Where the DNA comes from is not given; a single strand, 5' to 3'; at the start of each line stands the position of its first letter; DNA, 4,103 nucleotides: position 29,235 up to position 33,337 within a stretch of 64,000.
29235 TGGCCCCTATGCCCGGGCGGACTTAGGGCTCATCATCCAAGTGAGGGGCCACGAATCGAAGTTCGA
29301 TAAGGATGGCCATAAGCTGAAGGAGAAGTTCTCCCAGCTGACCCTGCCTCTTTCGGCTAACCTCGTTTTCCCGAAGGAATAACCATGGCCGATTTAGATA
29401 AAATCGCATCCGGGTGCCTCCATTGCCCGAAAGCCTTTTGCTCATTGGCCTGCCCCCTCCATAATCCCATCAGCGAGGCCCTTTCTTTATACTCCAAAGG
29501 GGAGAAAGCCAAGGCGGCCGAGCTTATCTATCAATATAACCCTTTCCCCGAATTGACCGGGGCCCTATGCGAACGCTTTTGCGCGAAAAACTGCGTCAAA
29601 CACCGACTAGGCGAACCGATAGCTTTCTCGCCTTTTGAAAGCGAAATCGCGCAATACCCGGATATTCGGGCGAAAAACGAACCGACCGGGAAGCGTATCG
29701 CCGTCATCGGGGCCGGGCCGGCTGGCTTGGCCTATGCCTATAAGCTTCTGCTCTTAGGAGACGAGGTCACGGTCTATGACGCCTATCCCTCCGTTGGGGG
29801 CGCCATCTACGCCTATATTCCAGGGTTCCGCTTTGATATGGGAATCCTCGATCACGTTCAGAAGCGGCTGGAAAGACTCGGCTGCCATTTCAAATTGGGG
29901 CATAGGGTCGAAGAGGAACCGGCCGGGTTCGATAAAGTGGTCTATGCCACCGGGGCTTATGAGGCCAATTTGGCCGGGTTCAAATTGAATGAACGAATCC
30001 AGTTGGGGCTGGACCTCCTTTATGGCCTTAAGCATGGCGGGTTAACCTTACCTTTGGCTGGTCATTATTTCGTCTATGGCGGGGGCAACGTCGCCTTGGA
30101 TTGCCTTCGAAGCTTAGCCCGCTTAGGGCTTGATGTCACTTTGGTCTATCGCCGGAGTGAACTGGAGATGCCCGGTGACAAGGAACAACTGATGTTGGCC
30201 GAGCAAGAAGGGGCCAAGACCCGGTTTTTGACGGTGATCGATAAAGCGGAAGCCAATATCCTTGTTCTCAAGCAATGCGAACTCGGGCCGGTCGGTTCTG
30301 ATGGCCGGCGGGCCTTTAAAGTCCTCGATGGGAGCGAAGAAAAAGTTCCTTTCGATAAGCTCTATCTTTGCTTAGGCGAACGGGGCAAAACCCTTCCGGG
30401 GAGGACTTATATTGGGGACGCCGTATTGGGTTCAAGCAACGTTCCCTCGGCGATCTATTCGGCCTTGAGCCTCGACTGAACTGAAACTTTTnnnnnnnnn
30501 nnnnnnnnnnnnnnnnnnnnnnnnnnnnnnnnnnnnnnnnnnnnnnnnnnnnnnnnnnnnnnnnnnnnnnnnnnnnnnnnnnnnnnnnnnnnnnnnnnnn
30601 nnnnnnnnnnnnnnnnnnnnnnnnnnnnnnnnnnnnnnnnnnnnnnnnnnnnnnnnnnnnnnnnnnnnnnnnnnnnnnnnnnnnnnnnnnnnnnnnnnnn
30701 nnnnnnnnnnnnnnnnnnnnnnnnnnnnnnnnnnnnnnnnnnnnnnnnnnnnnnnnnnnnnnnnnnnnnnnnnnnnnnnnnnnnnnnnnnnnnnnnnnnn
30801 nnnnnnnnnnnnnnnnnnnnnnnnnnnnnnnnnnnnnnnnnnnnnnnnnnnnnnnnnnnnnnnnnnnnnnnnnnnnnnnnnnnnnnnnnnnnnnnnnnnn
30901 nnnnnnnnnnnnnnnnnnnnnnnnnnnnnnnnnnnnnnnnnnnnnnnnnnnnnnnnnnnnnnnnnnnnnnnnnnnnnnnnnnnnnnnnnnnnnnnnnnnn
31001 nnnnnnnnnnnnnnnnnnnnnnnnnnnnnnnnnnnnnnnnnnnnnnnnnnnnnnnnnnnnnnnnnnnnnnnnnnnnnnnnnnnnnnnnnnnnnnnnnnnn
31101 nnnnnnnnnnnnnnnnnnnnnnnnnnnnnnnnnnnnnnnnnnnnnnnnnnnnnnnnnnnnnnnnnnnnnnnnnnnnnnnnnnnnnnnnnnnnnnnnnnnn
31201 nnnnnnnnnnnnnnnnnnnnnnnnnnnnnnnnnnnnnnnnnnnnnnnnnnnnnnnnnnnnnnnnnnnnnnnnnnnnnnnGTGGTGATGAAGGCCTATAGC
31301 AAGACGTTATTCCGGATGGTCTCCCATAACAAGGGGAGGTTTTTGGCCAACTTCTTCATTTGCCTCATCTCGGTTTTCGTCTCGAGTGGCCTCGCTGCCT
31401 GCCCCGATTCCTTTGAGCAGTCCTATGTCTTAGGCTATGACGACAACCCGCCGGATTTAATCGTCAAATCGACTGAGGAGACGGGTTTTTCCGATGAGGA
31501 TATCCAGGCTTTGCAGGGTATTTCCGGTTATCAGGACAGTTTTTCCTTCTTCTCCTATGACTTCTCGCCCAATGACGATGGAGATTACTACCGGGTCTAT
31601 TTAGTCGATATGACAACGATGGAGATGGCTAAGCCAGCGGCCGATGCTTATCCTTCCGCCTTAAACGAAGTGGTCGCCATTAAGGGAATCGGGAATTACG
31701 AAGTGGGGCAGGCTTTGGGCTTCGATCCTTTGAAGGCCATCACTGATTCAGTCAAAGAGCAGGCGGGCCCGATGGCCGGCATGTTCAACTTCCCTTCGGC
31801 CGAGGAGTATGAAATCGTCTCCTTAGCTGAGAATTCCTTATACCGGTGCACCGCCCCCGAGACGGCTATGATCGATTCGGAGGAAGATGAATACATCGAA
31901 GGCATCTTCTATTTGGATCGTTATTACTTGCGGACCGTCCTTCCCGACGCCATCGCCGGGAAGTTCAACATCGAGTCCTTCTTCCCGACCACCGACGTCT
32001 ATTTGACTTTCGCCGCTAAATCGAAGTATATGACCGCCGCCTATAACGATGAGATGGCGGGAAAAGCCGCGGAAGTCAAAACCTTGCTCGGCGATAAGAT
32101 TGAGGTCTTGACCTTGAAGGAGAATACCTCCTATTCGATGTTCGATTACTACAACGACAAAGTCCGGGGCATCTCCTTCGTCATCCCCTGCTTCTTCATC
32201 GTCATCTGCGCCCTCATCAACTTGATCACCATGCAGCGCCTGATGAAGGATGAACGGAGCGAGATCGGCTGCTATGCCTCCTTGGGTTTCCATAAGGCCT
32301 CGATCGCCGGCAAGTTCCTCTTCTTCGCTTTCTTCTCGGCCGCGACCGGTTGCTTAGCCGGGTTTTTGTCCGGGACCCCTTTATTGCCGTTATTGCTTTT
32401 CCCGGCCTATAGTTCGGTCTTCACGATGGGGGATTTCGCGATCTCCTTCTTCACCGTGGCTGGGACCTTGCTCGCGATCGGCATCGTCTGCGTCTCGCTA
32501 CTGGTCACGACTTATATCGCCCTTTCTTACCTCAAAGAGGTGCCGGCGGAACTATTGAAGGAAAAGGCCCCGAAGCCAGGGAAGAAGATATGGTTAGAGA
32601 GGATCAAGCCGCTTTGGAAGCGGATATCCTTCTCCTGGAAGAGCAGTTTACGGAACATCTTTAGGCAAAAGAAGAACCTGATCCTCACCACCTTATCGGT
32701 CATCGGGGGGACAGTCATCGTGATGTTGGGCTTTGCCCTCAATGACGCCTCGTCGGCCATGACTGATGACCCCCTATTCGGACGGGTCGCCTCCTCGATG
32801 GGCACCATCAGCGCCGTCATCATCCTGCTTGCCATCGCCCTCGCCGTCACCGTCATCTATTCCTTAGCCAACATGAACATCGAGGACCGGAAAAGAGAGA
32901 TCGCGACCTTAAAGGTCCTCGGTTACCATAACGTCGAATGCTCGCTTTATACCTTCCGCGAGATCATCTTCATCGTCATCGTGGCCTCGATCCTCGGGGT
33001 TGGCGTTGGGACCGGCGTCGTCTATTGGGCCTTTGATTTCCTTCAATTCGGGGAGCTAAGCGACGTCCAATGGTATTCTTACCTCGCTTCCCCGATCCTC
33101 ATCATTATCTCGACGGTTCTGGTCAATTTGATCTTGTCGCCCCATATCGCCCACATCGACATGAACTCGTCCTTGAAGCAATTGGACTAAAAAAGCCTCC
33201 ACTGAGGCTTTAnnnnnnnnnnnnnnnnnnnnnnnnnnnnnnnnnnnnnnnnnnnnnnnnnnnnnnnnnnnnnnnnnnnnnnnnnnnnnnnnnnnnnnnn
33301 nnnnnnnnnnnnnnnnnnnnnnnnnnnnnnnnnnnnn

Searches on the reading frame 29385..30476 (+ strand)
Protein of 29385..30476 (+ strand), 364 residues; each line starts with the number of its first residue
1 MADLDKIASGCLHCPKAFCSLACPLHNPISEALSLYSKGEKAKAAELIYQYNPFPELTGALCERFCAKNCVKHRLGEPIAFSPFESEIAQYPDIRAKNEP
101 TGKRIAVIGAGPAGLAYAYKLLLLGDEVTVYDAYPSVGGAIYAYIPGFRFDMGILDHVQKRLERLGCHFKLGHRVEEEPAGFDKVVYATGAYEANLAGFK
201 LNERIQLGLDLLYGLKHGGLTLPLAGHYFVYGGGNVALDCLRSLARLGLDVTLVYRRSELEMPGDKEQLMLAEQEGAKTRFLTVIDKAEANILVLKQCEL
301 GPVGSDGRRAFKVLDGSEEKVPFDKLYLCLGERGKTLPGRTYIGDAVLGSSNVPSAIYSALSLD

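Call 32: search_protein_families(library=pfam, proteins=[window:29385-30476:+], max_evalue=0.001)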
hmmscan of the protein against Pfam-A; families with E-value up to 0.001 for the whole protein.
window:29385-30476:+ (364 aa): 9 families
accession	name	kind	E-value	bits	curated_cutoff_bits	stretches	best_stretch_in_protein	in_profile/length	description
PF07992.20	Pyr_redox_2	-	7.9e-21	75.2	26.1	2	104-336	2-241/291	Pyridine nucleotide-disulphide oxidoreductase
PF14691.11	Fer4_20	-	6.1e-14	52.2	25.8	1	8-89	21-105/113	Dihydroprymidine dehydrogenase domain II, 4Fe-4S cluster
PF00070.33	Pyr_redox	-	1.6e-12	48.2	22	1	229-268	3-44/82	Pyridine nucleotide-disulphide oxidoreductase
PF13450.12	NAD_binding_8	-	2.2e-08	34.7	21.9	1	107-153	1-48/68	NAD(P)-binding Rossmann-like domain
PF01266.30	DAO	-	2.8e-08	34.1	27.9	1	104-140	1-38/353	FAD dependent oxidoreductase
PF13738.12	Pyr_redox_3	-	5e-07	29.7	30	0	225-264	164-203/305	Pyridine nucleotide-disulphide oxidoreductase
PF13241.12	NAD_binding_7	-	5.9e-06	27.2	22.1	0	100-195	5-75/104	Putative NAD(P)-binding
PF01593.30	Amino_oxidase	-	0.0001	22.2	19.8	0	113-153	2-43/443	Flavin containing amine oxidoreductase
PF01262.27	AlaDh_PNT_C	-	0.00038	20.4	23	0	104-135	30-61/214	Alanine dehydrogenase/PNT, C-terminal domain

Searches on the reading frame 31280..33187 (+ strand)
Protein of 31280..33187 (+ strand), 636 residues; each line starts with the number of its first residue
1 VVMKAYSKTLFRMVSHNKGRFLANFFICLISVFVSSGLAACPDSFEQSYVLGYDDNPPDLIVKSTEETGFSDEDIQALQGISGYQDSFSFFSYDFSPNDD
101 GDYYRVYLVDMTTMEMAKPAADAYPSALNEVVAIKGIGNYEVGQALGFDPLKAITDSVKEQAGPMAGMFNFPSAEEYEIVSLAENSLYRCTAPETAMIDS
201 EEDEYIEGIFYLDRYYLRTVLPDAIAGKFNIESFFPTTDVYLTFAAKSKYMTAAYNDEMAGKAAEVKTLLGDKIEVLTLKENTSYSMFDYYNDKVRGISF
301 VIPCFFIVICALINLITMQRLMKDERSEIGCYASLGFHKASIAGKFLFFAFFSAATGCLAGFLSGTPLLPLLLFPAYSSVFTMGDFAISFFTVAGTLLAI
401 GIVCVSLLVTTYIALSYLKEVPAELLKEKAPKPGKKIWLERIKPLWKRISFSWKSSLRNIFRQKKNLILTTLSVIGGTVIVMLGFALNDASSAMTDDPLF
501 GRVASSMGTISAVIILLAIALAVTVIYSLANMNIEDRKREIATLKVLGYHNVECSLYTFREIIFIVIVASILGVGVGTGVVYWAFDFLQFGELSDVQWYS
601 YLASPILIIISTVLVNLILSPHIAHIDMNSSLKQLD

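Call 63: search_protein_families(library=ncbifam, proteins=[window:31280-33187:+], max_evalue=1e-10)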
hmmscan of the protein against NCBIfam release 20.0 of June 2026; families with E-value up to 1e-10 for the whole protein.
window:31280-33187:+ (636 aa): 0 families

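Call 99: search_protein_families(library=pfam, proteins=[window:31280-33187:+], max_evalue=0.0001)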
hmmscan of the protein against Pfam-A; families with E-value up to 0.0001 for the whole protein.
window:31280-33187:+ (636 aa): 1 family
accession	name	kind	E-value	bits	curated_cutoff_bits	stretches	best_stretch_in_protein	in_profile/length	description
PF02687.27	FtsX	-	5e-27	94.8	25.5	2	513-626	2-118/120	FtsX-like permease C-terminal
